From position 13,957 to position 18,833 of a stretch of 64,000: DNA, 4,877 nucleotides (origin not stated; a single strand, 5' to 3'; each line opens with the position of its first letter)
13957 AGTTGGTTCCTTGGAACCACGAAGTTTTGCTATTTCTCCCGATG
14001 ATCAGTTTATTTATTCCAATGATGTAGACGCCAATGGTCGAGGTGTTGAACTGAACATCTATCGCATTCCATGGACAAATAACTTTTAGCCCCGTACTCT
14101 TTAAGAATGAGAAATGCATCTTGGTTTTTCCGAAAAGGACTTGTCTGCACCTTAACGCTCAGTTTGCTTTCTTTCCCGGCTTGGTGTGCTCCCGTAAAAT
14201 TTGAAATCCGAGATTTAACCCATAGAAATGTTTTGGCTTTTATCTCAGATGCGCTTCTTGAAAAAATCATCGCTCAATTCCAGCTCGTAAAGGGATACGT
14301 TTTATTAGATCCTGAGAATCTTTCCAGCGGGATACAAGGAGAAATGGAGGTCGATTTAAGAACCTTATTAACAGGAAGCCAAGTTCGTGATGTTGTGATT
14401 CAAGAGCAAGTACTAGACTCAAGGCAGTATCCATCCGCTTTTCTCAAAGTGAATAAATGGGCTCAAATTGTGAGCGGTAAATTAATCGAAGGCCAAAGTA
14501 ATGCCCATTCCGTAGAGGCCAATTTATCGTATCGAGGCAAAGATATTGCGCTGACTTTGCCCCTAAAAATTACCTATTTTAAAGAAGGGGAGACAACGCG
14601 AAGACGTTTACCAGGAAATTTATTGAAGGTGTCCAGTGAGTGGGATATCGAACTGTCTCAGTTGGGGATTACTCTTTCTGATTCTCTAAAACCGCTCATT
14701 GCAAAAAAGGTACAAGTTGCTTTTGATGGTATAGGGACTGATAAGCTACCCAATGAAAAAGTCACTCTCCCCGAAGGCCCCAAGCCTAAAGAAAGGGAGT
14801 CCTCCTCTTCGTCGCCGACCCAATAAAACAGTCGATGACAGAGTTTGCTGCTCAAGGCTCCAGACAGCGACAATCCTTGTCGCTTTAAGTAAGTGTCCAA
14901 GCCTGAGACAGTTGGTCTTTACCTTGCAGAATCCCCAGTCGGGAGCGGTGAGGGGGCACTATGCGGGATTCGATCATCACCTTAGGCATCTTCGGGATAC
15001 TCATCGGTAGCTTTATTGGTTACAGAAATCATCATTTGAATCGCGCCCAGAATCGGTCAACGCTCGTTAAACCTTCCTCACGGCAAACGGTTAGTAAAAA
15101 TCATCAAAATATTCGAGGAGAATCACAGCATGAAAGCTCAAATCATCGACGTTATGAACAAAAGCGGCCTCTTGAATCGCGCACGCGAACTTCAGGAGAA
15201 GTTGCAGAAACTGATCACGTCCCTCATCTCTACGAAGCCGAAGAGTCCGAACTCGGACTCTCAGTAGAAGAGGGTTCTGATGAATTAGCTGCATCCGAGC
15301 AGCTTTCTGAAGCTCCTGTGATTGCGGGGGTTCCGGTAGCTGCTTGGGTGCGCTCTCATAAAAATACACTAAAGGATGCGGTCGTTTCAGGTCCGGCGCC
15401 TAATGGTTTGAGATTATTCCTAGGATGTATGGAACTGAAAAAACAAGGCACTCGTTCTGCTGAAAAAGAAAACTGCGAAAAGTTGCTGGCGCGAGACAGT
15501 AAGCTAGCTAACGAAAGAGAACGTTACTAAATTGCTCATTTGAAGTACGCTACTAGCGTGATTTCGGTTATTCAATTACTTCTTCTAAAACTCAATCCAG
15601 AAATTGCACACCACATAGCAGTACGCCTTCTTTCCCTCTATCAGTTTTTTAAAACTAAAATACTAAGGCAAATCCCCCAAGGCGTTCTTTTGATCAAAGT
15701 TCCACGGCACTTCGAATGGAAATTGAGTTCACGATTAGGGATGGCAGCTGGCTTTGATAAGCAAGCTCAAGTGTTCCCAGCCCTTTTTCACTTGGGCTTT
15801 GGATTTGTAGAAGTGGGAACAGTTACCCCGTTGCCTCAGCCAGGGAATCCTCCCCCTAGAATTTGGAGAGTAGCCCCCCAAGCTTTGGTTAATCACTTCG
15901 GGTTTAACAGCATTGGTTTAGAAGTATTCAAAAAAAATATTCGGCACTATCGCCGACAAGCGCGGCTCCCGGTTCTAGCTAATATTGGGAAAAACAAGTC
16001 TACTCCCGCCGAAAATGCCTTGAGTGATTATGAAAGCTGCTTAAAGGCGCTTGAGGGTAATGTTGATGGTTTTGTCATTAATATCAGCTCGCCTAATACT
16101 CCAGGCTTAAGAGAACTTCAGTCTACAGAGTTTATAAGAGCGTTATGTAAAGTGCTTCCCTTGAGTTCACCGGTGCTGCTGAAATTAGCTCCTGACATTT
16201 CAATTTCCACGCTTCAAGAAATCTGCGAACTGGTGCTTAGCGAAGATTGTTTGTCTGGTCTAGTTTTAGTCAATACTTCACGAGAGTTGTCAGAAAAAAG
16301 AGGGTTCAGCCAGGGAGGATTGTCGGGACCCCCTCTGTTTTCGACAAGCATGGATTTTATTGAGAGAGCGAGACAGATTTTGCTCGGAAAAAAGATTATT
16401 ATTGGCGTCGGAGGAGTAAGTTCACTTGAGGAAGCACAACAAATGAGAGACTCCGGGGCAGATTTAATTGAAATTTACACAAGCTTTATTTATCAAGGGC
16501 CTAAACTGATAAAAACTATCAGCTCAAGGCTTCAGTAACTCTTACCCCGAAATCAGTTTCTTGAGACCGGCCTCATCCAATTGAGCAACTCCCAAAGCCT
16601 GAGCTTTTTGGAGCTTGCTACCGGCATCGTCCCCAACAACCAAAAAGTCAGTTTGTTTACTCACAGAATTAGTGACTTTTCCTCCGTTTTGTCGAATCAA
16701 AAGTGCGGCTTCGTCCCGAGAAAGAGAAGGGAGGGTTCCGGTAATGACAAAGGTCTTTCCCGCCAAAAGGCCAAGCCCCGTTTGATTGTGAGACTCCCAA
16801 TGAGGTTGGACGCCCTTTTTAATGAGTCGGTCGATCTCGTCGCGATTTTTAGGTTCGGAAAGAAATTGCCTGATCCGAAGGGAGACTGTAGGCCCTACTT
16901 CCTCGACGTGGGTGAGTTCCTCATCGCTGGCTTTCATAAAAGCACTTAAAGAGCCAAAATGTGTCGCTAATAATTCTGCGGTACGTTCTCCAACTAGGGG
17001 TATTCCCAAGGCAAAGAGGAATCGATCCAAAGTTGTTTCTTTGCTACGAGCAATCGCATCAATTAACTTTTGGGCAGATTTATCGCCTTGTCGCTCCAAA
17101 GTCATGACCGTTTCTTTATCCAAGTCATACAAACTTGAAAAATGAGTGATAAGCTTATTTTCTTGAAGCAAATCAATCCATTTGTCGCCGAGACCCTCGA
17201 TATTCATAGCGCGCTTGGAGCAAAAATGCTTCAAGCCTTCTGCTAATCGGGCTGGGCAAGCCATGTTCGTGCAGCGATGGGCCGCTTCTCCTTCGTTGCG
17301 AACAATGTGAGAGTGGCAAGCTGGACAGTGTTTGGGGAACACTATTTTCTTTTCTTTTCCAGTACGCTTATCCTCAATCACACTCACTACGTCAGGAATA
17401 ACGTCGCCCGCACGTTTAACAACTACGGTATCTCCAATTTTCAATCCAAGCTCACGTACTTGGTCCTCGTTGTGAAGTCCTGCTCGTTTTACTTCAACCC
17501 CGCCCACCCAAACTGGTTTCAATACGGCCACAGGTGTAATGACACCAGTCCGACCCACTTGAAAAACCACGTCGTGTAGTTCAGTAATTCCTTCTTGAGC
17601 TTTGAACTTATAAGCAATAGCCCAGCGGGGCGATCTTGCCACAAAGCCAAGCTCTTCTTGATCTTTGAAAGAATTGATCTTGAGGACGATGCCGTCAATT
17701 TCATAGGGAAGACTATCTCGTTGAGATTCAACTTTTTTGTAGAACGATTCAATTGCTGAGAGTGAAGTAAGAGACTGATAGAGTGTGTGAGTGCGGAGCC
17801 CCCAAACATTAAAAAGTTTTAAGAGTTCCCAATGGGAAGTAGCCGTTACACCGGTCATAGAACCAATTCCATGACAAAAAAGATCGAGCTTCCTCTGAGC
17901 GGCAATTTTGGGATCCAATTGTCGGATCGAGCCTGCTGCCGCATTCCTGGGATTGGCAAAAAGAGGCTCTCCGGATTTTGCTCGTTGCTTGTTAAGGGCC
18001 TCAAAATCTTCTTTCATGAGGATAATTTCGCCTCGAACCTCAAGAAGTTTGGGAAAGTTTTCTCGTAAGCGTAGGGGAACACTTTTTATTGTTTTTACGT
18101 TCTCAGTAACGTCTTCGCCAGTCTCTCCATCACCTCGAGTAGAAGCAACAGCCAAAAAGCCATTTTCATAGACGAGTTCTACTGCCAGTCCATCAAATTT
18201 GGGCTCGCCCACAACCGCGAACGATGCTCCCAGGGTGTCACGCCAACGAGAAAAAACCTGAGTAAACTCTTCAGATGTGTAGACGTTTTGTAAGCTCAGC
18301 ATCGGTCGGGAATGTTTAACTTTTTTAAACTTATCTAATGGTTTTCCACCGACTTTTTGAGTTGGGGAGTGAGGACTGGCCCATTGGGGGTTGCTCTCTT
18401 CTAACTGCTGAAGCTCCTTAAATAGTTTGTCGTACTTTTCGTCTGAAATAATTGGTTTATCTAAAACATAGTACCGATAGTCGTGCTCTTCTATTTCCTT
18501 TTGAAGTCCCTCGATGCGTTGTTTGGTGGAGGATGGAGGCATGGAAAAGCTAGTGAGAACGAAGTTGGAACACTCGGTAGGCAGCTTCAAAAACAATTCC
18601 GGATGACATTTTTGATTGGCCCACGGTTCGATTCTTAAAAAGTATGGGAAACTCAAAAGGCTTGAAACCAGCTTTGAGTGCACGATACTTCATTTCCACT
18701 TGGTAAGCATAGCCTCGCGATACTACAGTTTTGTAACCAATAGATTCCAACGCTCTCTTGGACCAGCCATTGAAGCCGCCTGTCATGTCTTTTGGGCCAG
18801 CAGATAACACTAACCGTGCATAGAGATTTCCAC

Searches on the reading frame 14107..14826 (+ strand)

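Call 82: search_protein_families(library=pfam, proteins=[window:14107-14826:+], max_evalue=0.001)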
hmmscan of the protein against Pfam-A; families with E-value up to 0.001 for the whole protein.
window:14107-14826:+ (239 aa): 1 family
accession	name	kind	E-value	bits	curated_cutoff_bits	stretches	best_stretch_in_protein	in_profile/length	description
PF04264.18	YceI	-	3.1e-10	41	23.7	1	41-207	9-147/150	YceI-like domain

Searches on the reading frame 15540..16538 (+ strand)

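Call 82: search_protein_families(library=pfam, proteins=[window:15540-16538:+], max_evalue=0.001)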
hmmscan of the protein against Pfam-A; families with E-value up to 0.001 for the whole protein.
window:15540-16538:+ (332 aa): 1 family
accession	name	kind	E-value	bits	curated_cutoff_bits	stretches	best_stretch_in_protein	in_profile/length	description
PF01180.27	DHO_dh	-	1.9e-57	195.1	27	1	61-331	10-287/291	Dihydroorotate dehydrogenase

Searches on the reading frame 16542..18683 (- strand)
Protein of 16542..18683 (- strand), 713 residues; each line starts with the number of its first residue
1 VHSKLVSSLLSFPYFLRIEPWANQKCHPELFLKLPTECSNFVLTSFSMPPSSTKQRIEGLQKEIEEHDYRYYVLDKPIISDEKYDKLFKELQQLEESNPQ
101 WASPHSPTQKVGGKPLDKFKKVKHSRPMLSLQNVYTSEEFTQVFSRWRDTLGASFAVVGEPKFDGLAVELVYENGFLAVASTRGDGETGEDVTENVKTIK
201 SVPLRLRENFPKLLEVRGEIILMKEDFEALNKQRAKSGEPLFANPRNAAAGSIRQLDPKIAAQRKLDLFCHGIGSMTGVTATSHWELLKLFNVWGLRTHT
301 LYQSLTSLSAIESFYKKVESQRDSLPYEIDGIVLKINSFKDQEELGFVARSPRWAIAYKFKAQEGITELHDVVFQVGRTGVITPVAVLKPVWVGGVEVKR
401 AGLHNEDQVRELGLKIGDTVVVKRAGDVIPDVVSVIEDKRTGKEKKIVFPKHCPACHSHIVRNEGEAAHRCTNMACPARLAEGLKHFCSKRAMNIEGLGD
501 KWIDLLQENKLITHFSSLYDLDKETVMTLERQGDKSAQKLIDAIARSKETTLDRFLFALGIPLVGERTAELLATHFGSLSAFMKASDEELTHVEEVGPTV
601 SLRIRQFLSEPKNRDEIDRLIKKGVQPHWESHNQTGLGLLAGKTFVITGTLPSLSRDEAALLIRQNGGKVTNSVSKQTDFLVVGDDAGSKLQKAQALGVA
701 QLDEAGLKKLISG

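Call 83: search_protein_families(library=pfam, proteins=[window:16542-18683:-], max_evalue=0.001)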
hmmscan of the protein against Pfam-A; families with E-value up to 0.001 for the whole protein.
window:16542-18683:- (713 aa): 9 families
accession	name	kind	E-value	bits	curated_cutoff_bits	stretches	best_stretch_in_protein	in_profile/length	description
PF01653.23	DNA_ligase_aden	-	7.8e-93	311.1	27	1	118-363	3-253/253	NAD-dependent DNA ligase adenylation domain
PF03120.22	DNA_ligase_OB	-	1.9e-31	108.2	32.9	1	367-443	2-78/79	NAD-dependent DNA ligase OB-fold domain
PF12826.13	HHH_2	-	8.6e-22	77.5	27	1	554-615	1-62/64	Helix-hairpin-helix motif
PF00533.33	BRCT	-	5.8e-16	58.9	21.3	1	639-711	5-78/78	BRCA1 C Terminus (BRCT) domain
PF03119.21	DNA_ligase_ZBD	-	5.5e-13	49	25.8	1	452-478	1-27/27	NAD-dependent DNA ligase C4 zinc finger domain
PF22745.1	Nlig-Ia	-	5.2e-09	37.1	27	1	53-103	2-52/92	DNA ligase-like, N-terminal NAD+-binding domain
PF14520.12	HHH_5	-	2.1e-08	34.9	27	1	555-608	1-55/57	Helix-hairpin-helix domain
PF12738.14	PTCB-BRCT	-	3.8e-05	24.1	22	1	655-699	12-56/63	twin BRCT domain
PF16589.12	BRCT_2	-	0.00034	21.3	27.3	1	639-693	2-56/86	BRCT domain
